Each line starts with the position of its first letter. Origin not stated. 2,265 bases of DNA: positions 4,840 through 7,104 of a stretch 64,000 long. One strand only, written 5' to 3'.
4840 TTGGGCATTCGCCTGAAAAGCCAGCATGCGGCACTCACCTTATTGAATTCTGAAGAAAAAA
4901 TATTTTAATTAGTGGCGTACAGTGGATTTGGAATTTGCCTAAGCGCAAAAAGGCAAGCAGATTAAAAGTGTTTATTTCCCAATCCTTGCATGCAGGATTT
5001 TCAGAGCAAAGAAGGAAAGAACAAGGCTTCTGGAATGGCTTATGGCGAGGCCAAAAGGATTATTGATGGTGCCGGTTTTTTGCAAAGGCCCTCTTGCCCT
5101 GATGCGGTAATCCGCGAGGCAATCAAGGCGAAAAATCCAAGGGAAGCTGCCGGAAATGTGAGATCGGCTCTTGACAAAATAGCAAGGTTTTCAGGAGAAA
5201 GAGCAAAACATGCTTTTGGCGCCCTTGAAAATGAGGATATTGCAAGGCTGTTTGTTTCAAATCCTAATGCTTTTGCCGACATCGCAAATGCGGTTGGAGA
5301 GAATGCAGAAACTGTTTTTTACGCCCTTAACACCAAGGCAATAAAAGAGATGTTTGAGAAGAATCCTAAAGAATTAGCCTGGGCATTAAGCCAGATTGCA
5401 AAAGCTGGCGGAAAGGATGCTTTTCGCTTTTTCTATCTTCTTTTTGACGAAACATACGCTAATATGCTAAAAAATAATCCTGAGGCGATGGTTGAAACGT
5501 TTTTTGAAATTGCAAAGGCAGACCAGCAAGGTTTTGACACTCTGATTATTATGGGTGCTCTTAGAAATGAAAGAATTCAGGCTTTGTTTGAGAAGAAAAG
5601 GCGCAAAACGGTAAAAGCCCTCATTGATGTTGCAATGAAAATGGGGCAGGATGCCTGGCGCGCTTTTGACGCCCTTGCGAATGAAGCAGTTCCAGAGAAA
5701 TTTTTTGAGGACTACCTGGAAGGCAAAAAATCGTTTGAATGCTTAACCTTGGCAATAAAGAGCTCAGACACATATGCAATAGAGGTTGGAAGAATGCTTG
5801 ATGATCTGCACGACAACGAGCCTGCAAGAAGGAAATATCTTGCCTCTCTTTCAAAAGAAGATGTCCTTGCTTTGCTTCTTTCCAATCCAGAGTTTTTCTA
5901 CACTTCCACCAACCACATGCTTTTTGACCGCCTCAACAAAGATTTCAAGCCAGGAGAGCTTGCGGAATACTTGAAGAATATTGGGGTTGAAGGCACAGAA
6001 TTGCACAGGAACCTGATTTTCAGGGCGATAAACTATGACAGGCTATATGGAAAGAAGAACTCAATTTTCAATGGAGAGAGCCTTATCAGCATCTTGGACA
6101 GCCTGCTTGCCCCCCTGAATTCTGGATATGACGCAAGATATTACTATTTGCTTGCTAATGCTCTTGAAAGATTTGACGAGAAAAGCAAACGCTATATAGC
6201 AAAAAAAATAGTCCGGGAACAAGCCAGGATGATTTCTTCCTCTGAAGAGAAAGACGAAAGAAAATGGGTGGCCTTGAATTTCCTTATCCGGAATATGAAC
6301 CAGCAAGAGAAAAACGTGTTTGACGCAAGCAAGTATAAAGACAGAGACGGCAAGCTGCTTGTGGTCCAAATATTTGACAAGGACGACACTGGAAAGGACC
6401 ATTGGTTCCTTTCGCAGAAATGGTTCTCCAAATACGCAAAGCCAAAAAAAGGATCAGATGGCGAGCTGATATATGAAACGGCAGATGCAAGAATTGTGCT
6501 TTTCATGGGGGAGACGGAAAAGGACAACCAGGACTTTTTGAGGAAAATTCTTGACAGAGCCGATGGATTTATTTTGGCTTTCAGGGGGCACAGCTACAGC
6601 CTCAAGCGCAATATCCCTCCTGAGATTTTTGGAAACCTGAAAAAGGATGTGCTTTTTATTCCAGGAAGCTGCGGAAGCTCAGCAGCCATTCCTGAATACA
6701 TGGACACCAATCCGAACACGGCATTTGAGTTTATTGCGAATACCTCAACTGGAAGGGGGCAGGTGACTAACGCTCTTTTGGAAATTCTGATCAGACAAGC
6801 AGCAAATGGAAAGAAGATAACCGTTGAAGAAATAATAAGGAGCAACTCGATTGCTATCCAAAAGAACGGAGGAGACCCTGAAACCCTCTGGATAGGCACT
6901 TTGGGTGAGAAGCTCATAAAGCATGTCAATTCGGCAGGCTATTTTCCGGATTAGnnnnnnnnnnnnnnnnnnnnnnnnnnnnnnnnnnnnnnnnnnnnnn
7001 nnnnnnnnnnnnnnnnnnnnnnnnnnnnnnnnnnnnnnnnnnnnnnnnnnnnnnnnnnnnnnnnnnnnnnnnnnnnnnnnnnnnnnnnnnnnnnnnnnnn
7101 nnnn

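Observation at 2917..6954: Divergently transcribed pair of ~650-aa orphan proteins forming a low-GC island beside the ATP synthase operon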

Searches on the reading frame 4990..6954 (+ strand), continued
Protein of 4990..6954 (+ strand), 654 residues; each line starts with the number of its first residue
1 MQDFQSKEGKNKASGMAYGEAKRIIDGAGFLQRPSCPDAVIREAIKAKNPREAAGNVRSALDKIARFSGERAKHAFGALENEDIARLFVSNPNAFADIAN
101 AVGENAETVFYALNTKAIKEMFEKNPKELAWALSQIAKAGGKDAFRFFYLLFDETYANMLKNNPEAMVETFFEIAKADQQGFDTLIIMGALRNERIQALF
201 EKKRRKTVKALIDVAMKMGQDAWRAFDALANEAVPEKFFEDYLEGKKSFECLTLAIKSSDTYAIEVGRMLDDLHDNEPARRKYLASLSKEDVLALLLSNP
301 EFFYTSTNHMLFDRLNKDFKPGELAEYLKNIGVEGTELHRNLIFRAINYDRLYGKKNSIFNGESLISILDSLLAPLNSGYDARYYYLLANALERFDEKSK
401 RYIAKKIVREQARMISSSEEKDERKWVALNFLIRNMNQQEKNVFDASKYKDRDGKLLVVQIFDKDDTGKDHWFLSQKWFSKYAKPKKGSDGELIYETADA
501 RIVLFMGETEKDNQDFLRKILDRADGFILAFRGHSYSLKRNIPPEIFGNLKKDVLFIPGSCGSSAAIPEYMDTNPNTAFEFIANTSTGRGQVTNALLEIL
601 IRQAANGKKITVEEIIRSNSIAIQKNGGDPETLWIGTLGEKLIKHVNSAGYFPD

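Call 71: fold_search(model_id=the predicted structure, library=viral)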
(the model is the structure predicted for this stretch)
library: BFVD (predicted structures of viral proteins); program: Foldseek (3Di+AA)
matches with E <= 10: 271; with E <= 0.001: 0
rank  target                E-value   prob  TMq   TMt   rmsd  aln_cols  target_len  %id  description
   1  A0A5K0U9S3            2.3e-01  0.90  0.12  0.27   6.0       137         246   12  GTP-binding nuclear protein Ran-1 [Yasminevirus sp. GU-2018]
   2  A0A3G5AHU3            2.4e-01  0.47  0.14  0.29  13.9       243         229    9  AIG1-type G domain-containing protein [Sylvanvirus sp.]
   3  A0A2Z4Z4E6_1          3.6e-01  0.04  0.09  0.06  32.9       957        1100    9  (no name in the UniProt tables at hand)
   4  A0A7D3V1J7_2          3.8e-01  0.08  0.11  0.07  29.5       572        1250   11  (no name in the UniProt tables at hand)
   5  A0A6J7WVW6            5.0e-01  0.12  0.10  0.13  19.9       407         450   10  DNA 5'-3' helicase [uncultured Caudovirales phage]
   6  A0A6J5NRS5            5.2e-01  0.11  0.10  0.11  27.2       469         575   13  Uncharacterized protein (Fragment) [uncultured Caudovirales phage]
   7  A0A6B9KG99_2          6.1e-01  0.35  0.12  0.06  13.4       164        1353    8  Replicase large subunit [Atrato Virga-like virus 1]
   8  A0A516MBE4            6.1e-01  0.11  0.11  0.14  22.2       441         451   10  (no name in the UniProt tables at hand)
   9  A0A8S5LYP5            6.9e-01  0.04  0.09  0.06  25.8       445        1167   14  Minor tail protein [Siphoviridae sp. ctvGX2]
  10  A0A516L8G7            7.9e-01  0.04  0.08  0.08  28.2       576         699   14  (no name in the UniProt tables at hand)
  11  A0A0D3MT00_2          8.5e-01  0.06  0.10  0.07  24.0       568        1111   12  Tail tape measure protein [Lactococcus phage WRP3]
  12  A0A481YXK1            8.9e-01  0.41  0.10  0.25   7.9       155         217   15  Uncharacterized protein [Marseillevirus LCMAC201]
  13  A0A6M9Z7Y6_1          8.9e-01  0.03  0.09  0.06  28.1       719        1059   10  Genome polyprotein [Riboviria sp.]
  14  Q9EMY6                9.6e-01  0.44  0.11  0.27   6.3       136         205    8  AMV063 [Amsacta moorei entomopoxvirus]
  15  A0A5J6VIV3            9.6e-01  0.33  0.15  0.18  14.7       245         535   10  G domain-containing protein (Fragment) [Megaviridae environmental sample]
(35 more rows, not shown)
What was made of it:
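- On Small GTPases (Ras/Arf superfamily): Ran and Rab lead in BFVD at E >= 0.23 (call 71).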

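Call 72: find_encoding_contigs(protein=P0023, flank=6000, max_places=3)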
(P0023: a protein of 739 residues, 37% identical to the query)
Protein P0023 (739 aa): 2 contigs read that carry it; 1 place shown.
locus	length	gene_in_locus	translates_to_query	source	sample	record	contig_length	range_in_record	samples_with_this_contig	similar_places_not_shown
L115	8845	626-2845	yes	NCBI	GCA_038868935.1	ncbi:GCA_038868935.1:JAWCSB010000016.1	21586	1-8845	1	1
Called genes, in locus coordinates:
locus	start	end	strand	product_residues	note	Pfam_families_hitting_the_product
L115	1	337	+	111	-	?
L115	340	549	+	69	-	-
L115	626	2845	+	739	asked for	PF09280:XPC-binding (faint), PF18472:HP1451_C (faint)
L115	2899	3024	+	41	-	-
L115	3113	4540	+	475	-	PF19295:SufBD_N, PF01458:SUFBD_core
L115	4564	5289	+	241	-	PF02463:SMC_N (faint), PF00005:ABC_tran, PF13304:AAA_21 (faint)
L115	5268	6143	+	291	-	PF01458:SUFBD_core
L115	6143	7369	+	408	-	PF00266:Aminotran_5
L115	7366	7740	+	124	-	PF01592:NifU_N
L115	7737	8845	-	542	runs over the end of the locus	PF02511:Thy1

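Call 73: find_encoding_contigs(protein=P0013, flank=6000, max_places=3)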
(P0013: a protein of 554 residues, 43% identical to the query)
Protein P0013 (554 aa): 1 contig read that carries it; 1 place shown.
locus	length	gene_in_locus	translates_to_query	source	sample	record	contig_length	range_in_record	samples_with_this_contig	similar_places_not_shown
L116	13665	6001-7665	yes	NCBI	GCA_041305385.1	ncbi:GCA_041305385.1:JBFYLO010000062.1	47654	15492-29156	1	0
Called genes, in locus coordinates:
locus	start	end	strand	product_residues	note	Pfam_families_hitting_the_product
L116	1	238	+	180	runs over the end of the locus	PF00596:Aldolase_II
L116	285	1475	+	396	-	PF00999:Na_H_Exchanger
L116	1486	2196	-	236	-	PF01048:PNP_UDP_1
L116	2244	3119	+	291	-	PF00294:PfkB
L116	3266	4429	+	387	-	PF13489:Methyltransf_23 (weak), PF08241:Methyltransf_11, PF08242:Methyltransf_12, PF13649:Methyltransf_25, PF13847:Methyltransf_31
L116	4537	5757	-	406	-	PF13173:AAA_14, PF13635:DUF4143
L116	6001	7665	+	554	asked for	-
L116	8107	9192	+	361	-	-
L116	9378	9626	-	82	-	PF05016:ParE_toxin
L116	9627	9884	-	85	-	-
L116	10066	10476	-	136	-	-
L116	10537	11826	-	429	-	PF01979:Amidohydro_1, PF07969:Amidohydro_3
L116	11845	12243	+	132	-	-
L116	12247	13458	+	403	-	PF01970:TctA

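Call 85: search_dna_similar(query=window:4990-6954:+, collection=plasmids, mode=protein, max_evalue=0.001, max_rows=10)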
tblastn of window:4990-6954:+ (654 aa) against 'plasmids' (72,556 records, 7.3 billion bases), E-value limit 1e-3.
No match.

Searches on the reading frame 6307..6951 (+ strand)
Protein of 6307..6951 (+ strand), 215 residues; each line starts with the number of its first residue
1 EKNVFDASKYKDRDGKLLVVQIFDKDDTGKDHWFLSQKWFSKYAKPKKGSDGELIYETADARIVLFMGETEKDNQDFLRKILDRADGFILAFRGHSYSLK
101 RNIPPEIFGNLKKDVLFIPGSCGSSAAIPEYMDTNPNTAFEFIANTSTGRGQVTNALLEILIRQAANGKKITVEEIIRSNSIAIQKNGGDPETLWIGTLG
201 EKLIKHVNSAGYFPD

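Call 67: find_homologous_proteins(query=A3, max_evalue=0.01)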
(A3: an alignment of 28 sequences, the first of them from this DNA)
Query A3 (28 sequences) (215 aa, profile of the alignment): 17 proteins with E <= 0.01 among 4424 candidates.
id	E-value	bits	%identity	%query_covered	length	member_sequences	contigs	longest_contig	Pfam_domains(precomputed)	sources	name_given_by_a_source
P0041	9.2e-85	301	48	97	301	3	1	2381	-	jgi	jgi:hypothetical protein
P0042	6.8e-84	299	47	97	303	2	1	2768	-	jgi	-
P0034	9.8e-82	292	41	94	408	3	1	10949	-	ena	-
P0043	9.8e-73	262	44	96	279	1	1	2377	-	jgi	jgi:hypothetical protein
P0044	3.6e-69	251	38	98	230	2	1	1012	-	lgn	-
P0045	3.4e-63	231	49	81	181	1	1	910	-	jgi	jgi:hypothetical protein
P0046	6.2e-63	230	51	81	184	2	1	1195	-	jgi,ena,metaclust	metaclust:\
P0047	2.1e-61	225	43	87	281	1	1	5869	-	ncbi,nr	ncbi:MAG: hypothetical protein PHS02_02935, partial [Candidatus ainarchaeum sp.]|nr:hypothetical pro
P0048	7.6e-60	220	46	76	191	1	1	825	-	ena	-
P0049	6.6e-59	217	45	66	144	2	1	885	-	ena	-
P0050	7.2e-55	204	46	67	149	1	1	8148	-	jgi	jgi:hypothetical protein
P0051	1.3e-54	203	46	64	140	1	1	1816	-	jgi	jgi:hypothetical protein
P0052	8.4e-50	187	49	55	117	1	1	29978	-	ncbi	ncbi:MAG: hypothetical protein V2A66_03785 [Pseudomonadota bacterium]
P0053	1.0e-45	174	49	56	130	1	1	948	-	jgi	jgi:hypothetical protein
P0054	8.4e-45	171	43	74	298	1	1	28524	-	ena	-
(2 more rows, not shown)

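Call 93: search_solved_structures(query=A3, max_evalue=10, show_alignments=2)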
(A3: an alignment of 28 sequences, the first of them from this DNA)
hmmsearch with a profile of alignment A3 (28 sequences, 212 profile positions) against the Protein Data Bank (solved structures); distinct sequences matched with E-value up to 10: 0.
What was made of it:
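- On Clan CD cysteine peptidases (caspase / separase / CHAT): The profile against PDB sequences gives 0 hits (call 93).
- Tried and rejected: The same profile against PDB sequences gave zero hits at E <= 10 (call 93).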
